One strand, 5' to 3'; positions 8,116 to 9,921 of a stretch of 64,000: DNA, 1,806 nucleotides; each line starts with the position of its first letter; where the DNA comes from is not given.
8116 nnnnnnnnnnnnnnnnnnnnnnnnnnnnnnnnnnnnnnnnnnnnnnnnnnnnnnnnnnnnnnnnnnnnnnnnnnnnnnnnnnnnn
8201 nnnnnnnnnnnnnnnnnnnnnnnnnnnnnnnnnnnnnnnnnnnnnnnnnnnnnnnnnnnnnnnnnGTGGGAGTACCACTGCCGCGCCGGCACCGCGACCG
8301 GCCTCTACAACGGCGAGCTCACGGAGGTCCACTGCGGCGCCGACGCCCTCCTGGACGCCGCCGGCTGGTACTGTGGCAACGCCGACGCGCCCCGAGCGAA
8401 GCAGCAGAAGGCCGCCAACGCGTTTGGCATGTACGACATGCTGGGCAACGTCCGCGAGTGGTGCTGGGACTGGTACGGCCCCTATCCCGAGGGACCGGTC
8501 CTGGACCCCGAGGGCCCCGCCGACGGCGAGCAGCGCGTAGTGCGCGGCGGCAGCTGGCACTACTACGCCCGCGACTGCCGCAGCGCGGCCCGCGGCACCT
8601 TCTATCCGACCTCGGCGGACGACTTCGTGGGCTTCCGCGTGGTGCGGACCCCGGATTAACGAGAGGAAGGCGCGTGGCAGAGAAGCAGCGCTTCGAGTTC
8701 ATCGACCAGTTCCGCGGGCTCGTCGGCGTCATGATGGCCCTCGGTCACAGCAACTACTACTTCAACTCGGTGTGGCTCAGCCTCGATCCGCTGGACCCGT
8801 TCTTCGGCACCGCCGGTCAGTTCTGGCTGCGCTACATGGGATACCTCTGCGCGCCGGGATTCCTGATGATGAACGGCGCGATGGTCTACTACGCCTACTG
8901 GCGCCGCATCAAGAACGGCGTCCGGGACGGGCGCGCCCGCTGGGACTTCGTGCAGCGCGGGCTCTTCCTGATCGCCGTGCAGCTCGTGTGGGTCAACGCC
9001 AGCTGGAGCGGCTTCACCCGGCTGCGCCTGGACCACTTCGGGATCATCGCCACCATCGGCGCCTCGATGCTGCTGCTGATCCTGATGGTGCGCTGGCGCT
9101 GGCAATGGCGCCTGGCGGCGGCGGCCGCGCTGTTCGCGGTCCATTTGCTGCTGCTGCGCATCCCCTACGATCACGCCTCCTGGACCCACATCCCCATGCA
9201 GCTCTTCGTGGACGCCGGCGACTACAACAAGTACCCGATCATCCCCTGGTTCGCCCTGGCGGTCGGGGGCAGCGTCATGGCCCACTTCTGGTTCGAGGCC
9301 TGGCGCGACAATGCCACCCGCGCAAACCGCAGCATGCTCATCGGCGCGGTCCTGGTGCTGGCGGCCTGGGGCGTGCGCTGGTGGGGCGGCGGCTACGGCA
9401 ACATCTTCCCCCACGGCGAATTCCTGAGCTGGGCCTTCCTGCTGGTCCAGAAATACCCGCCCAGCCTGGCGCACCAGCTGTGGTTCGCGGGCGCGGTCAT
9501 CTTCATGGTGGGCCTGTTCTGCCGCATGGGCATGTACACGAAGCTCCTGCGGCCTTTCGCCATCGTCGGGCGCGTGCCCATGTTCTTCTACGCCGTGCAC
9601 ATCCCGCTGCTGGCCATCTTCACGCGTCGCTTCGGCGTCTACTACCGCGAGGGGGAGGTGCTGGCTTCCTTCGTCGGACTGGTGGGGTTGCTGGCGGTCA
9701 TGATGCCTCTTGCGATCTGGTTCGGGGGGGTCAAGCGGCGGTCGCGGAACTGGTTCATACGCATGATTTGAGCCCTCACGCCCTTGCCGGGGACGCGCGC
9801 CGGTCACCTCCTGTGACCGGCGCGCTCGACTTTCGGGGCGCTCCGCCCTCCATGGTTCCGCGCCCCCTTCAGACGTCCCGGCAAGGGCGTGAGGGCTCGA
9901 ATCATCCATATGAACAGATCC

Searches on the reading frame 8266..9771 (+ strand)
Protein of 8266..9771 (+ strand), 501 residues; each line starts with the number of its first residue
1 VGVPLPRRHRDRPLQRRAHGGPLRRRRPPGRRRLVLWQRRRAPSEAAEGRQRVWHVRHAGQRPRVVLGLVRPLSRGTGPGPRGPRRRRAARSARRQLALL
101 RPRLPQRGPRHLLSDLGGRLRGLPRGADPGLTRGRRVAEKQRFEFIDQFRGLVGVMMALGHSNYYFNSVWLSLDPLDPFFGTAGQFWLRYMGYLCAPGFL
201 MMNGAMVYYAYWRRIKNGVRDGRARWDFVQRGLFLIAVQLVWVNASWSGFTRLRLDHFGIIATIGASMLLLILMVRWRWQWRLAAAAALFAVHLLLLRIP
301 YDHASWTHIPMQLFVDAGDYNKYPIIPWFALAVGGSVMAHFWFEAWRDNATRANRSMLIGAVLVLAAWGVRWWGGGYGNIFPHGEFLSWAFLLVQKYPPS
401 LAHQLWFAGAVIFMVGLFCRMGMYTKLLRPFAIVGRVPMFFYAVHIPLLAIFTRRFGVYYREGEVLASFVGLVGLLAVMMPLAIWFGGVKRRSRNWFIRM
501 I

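Call 17: search_protein_families(library=pfam, proteins=[window:8266-9771:+], max_evalue=0.01)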
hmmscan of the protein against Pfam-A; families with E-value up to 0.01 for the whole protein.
window:8266-9771:+ (501 aa): 1 family
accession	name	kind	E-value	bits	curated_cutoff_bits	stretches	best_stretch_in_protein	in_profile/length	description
PF07786.18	HGSNAT_cat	-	6.5e-16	59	22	1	142-356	1-199/222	Heparan-alpha-glucosaminide N-acetyltransferase, catalytic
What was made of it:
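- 8674..9771 (+): Gene 7, a polytopic membrane protein with an HGSNAT_cat (DUF1624) transmembrane acyltransferase domain. It is the last conserved gene of the cluster. HGSNAT_cat 59 bits (call 17).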

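Call 18: search_protein_families(library=ncbifam, proteins=[window:8266-9771:+], max_evalue=0.01)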
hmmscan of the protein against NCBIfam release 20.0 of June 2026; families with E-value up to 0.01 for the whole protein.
window:8266-9771:+ (501 aa): 0 families
